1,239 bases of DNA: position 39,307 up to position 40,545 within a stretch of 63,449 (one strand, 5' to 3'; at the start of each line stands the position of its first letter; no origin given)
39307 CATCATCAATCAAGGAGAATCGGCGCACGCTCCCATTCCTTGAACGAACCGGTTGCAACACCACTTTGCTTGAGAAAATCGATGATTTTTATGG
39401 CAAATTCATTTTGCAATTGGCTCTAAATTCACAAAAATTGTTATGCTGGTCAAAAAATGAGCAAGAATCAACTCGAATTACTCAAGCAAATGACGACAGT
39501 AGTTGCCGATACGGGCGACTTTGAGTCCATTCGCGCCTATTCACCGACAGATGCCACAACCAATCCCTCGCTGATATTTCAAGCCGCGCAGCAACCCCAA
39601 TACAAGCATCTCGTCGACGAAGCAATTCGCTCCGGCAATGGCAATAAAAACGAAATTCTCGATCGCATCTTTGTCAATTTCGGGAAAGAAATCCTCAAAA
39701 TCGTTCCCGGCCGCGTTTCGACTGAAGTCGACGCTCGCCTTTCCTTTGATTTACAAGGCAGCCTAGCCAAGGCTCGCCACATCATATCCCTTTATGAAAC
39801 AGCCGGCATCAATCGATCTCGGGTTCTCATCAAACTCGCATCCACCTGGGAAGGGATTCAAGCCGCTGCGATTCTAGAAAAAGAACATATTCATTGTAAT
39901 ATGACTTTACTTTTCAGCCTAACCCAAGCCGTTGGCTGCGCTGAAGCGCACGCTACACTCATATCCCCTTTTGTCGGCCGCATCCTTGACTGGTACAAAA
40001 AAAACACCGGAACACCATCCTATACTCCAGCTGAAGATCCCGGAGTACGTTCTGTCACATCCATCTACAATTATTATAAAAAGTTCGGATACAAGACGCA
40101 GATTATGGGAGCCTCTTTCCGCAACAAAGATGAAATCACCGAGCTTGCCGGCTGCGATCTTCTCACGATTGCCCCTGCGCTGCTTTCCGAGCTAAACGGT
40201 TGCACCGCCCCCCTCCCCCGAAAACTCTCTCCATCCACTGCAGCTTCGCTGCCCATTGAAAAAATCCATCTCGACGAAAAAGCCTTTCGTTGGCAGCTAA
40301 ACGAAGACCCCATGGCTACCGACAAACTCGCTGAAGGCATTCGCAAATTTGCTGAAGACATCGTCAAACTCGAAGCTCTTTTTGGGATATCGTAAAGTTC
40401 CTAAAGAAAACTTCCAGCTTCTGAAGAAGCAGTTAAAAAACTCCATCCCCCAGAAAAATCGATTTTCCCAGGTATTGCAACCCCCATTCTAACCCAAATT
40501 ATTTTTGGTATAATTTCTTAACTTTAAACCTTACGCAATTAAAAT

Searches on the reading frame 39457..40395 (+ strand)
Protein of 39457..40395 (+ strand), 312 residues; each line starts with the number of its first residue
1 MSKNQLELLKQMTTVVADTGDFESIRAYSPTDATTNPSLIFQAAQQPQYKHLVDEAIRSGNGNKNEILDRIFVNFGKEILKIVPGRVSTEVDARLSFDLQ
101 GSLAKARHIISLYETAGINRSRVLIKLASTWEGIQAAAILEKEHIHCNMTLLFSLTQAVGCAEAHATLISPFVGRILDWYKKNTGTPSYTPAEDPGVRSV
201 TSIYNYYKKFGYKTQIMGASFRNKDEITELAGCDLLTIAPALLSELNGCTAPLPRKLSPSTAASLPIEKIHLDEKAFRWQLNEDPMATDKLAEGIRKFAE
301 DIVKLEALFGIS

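Call 59: search_protein_families(library=pfam, proteins=[window:39457-40395:+], max_evalue=0.001)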
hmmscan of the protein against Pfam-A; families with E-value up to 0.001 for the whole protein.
window:39457-40395:+ (312 aa): 1 family
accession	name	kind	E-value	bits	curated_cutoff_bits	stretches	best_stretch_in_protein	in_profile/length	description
PF00923.25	TAL_FSA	-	9.1e-93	311.1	27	1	15-307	1-283/285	Transaldolase/Fructose-6-phosphate aldolase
